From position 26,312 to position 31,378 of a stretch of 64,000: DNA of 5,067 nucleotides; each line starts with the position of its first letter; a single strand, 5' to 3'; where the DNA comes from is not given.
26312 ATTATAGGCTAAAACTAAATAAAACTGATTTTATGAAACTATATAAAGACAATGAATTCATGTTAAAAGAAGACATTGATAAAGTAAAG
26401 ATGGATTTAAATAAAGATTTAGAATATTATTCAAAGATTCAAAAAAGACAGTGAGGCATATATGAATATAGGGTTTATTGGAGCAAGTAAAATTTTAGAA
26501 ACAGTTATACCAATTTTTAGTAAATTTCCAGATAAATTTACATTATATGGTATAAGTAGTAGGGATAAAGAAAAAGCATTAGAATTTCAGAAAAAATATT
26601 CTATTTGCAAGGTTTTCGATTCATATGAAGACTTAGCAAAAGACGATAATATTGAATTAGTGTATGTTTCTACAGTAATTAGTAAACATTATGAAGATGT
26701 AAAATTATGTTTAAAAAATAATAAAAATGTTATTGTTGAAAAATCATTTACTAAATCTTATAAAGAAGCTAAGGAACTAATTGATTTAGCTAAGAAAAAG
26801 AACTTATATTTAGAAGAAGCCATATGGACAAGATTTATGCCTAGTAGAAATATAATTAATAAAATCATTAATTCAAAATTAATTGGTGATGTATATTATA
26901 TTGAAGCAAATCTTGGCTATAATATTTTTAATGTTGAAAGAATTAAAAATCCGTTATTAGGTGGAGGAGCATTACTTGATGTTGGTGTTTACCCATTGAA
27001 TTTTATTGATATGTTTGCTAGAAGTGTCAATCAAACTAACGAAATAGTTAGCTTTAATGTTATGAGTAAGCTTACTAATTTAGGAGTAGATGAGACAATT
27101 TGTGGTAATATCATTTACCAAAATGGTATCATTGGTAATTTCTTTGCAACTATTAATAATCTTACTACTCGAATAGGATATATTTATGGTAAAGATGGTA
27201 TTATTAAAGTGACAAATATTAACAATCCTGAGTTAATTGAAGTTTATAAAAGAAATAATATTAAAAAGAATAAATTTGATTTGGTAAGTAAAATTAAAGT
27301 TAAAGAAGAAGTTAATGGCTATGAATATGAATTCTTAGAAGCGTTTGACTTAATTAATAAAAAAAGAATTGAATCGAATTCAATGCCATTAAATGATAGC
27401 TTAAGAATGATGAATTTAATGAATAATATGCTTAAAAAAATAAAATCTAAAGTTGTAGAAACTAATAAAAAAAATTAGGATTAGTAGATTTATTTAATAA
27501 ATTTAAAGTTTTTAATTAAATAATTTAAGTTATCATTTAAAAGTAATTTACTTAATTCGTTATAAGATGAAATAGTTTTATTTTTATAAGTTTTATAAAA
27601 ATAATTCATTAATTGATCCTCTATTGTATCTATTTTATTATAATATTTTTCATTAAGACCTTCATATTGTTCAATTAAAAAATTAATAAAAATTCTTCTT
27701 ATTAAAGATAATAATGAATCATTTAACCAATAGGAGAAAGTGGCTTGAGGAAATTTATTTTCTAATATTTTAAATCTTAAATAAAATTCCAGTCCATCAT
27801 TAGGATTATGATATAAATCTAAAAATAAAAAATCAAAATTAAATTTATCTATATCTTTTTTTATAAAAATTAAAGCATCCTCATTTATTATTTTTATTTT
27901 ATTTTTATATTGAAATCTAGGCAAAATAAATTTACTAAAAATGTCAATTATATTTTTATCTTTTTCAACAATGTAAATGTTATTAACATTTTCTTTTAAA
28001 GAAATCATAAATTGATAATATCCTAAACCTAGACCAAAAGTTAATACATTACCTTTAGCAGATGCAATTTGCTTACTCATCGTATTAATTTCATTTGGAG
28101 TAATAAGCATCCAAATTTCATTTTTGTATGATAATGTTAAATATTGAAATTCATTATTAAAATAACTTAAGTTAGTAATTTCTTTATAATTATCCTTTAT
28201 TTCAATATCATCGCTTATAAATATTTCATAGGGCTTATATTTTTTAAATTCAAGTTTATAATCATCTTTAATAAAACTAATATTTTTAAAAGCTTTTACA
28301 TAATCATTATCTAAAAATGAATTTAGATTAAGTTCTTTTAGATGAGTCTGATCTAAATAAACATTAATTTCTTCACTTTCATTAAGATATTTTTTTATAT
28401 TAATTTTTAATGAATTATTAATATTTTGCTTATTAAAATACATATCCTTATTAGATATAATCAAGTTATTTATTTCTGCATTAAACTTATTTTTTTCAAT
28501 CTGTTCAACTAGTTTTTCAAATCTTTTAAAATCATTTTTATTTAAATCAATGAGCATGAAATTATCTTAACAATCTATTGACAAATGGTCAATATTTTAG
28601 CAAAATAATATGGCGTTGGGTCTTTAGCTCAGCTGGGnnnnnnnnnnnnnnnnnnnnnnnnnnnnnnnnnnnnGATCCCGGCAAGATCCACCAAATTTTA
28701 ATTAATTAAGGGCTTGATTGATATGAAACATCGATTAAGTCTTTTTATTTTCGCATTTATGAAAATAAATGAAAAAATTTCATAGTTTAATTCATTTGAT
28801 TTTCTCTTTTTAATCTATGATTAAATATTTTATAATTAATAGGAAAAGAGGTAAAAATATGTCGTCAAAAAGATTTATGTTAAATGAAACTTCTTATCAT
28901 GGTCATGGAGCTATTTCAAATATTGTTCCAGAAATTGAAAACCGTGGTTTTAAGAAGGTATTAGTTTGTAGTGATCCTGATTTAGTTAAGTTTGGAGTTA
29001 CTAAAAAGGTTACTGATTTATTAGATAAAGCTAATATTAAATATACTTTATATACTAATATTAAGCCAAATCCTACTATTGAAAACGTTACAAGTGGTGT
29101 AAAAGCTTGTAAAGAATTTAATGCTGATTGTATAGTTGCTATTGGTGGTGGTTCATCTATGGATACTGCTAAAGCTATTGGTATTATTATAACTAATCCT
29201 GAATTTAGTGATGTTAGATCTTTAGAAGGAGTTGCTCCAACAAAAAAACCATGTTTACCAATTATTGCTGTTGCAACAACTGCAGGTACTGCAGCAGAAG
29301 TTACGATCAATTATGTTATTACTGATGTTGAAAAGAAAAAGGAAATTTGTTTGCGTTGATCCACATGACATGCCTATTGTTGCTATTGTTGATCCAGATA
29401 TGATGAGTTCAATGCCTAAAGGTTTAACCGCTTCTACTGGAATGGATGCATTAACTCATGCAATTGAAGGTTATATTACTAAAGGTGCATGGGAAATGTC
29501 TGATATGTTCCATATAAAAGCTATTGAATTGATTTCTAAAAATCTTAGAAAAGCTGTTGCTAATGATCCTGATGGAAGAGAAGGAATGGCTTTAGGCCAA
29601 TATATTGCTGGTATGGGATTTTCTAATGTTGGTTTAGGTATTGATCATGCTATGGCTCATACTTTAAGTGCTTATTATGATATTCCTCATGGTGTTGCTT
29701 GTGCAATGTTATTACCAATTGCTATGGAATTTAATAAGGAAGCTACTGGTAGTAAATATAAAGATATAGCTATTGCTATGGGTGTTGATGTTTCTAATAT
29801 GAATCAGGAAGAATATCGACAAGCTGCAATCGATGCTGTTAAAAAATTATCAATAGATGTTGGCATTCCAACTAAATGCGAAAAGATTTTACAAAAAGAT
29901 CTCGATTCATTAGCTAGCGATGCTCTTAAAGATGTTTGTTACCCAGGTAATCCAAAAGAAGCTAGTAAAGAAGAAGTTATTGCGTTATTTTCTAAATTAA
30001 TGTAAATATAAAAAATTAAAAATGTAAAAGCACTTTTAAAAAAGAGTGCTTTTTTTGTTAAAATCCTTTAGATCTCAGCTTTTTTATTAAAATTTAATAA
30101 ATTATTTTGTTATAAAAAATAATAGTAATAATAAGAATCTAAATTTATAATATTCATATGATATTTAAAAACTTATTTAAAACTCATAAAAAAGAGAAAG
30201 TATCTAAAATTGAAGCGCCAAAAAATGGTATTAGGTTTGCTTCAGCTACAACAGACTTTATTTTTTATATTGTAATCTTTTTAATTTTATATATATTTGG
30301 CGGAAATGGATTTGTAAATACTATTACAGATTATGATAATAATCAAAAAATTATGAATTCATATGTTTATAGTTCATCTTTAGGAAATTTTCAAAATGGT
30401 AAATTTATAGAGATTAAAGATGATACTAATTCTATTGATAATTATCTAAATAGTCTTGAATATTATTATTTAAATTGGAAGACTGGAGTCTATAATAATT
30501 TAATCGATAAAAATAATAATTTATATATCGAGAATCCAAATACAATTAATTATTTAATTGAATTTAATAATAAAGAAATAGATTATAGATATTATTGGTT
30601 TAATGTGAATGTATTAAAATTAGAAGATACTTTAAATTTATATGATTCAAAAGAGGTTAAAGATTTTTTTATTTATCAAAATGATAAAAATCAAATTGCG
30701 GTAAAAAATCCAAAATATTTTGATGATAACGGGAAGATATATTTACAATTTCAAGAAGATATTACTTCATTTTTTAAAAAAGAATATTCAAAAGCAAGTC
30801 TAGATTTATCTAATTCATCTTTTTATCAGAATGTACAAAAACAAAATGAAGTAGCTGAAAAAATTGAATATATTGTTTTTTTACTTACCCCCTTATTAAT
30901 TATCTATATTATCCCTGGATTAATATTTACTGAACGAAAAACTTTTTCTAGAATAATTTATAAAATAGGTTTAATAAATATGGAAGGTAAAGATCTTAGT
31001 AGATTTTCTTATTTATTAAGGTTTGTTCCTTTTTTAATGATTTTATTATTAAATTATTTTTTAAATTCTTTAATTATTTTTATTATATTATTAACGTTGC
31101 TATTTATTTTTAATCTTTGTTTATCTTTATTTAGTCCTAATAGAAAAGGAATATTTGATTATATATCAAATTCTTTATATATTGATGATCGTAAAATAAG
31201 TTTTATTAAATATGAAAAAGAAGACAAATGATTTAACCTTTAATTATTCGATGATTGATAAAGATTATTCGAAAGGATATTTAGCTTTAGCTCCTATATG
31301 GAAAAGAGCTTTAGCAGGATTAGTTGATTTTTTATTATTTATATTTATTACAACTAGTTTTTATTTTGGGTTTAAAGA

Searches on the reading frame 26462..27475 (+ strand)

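Call 90: search_protein_families(library=pfam, proteins=[window:26462-27475:+], max_evalue=0.0001)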
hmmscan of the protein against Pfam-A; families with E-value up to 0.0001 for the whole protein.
window:26462-27475:+ (338 aa): 3 families
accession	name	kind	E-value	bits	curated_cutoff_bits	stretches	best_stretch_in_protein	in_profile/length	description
PF01408.29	GFO_IDH_MocA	-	5.2e-21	76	24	1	1-116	1-115/120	Oxidoreductase family, NAD-binding Rossmann fold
PF22725.1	GFO_IDH_MocA_C3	-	1e-10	42.1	27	1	133-248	5-123/124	GFO/IDH/MocA C-terminal domain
PF02894.22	GFO_IDH_MocA_C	-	1.5e-05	25.3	22.9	1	136-329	4-212/218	Oxidoreductase family, C-terminal alpha/beta domain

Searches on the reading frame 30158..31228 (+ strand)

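Call 90: search_protein_families(library=pfam, proteins=[window:30158-31228:+], max_evalue=0.0001)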
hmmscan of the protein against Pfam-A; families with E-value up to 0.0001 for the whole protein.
window:30158-31228:+ (357 aa): 1 family
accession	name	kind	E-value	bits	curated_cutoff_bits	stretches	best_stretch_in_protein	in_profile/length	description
PF06271.18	RDD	-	1.2e-07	32.5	24.1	1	224-338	34-137/137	RDD family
